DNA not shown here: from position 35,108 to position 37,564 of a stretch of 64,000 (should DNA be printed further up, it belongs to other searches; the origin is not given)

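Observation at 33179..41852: Fourfold tandem array of PL9-like beta-helix lyases carrying MYXO-CTERM-type sorting tails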

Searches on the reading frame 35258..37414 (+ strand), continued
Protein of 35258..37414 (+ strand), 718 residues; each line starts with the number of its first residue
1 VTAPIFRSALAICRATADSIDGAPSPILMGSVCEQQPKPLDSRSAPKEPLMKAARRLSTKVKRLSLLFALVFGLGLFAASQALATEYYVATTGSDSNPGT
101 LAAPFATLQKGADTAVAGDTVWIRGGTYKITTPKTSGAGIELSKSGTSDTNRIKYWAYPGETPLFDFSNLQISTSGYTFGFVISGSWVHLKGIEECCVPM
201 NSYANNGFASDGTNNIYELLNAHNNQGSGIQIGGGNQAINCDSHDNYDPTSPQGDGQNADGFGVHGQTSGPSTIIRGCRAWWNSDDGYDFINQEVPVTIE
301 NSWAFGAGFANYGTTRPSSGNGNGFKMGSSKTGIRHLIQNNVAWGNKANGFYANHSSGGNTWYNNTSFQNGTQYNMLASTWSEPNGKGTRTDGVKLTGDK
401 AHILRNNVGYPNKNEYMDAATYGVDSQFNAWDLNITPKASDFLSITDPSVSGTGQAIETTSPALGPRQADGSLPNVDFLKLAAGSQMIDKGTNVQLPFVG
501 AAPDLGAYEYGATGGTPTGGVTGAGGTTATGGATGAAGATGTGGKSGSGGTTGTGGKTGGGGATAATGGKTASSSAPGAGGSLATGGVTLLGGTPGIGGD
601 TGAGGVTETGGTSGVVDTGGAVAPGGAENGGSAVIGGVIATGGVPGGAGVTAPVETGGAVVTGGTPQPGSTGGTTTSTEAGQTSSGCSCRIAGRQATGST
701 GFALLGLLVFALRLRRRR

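Call 72: predict_structure(alignment_id=A2)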
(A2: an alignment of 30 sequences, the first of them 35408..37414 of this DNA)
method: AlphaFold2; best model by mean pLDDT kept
length: 668 residues; sequences in the alignment: 30
mean_pLDDT: 56.8   pTM: 0.58
mean pLDDT of the five models: 56.8, 55.6, 49.8, 48.5, 45.2
residues with pLDDT >= 90: 123; 70-90: 151; 50-70: 66; < 50: 328
segments of 3 or more residues with pLDDT < 50: 1-7, 27-32, 328-353, 368-385, 391-655, 663-668
pLDDT, mean of each block of 10 residues (from residue 1): 48 60 53 81 95 96 95 96 87 93 94 93 79 95 90 79 92 90 87 84 81 79 86 89 85 81 75 85 77 82 70 73 63 38 42 56 55 40 46 38 38 38 37 35 30 36 31 21 23 26 25 25 27 23 23 24 23 24 23 24 24 25 26 25 28 48 47
secondary structure, 60 per line:
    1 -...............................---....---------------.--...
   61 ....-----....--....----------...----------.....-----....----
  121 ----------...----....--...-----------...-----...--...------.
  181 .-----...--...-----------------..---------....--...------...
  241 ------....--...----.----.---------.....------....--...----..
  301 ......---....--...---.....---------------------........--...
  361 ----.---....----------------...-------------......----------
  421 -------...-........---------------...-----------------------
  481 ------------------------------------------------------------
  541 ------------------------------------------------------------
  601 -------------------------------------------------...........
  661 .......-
elements in order (helices of 4 or more, strands of 3 or more residues): H2-32 E36-39 H58-64 E70-73 E76-79 E90-92 E103-107 E113-116 E131-133 E138-141 E144-146 E158-160 E166-168 E171-173 E187-189 E192-194 E223-226 E229-231 E238-240 E247-250 E253-255 E275-279 E286-289 E292-294 E299-306 E310-313 E316-318 E322-326 H348-353 E358-360 H369-372 H405-410 H432-439 H650-667

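Call 74: fold_search(model_id=the predicted structure, library=pdb)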
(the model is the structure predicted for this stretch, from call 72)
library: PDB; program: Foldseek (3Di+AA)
matches with E <= 10: 393; with E <= 0.001: 22
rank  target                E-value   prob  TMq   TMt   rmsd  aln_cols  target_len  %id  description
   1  5olr_A                1.6e-17  1.00  0.48  0.73   4.7       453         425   30  Rhamnogalacturonan lyase (released 2017-11-29)
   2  5olr_C                7.1e-17  1.00  0.47  0.72   4.4       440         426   30  Rhamnogalacturonan lyase (released 2017-11-29)
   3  5olq_A                4.8e-16  1.00  0.48  0.72   4.8       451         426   30  Rhamnogalacturonan lyase (released 2017-11-29)
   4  5olq_C                8.4e-16  1.00  0.48  0.73   4.7       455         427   30  Rhamnogalacturonan lyase (released 2017-11-29)
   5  1ru4                  2.5e-14  1.00  0.41  0.66   6.0       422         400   29  Crystal structure of pectate lyase Pel9A (released 2004-04-13)
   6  6kfn                  9.9e-07  1.00  0.29  0.62   4.5       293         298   16  Crystal structure of alginate lyase from Paenibacillus sp. str. FPU-7 (released 2019-10-30)
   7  3vst_A                8.1e-06  1.00  0.26  0.27   8.6       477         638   14  The complex structure of XylC with Tris (released 2013-02-27)
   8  6kqs_A                1.6e-05  1.00  0.28  0.30   8.7       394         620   12  Crystal Structure of GH136 lacto-N-biosidase from Eubacterium ramulus - selenomethionine derivative (released 2020-06-10)
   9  7v6m_A                3.2e-05  1.00  0.27  0.31   7.8       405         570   13  Crystal structure of lacto-N-biosidase TnX from Tynzenella nexilis, lacto-N-biose complex (released 2022-02-09)
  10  7v6i_A                7.3e-05  1.00  0.27  0.30  12.0       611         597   11  Crystal structure of lacto-N-biosidase BsaX from Bifidobacterium saguini, lacto-N-biose complex (released 2022-02-09)
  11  6kqt_A                1.2e-04  1.00  0.30  0.32   8.0       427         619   12  Crystal Structure of GH136 lacto-N-biosidase from Eubacterium ramulus - native protein (released 2020-06-10)
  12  5gqc_A                1.2e-04  1.00  0.24  0.27  10.7       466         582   11  Crystal structure of lacto-N-biosidase LnbX from Bifidobacterium longum subsp. longum, ligand-free form (released 2017-04-19)
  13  6k0q_A                1.3e-04  0.90  0.13  0.15  14.5       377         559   11  Catalytic domain of GH87 alpha-1,3-glucanase D1068A in complex with nigerose (released 2019-12-25)
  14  5gqc_D                1.8e-04  1.00  0.31  0.35  10.4       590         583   12  Crystal structure of lacto-N-biosidase LnbX from Bifidobacterium longum subsp. longum, ligand-free form (released 2017-04-19)
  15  6k0s_A                2.2e-04  0.99  0.17  0.19  13.3       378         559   11  Catalytic domain of GH87 alpha-1,3-glucanase D1069A in complex with nigerose (released 2019-12-25)
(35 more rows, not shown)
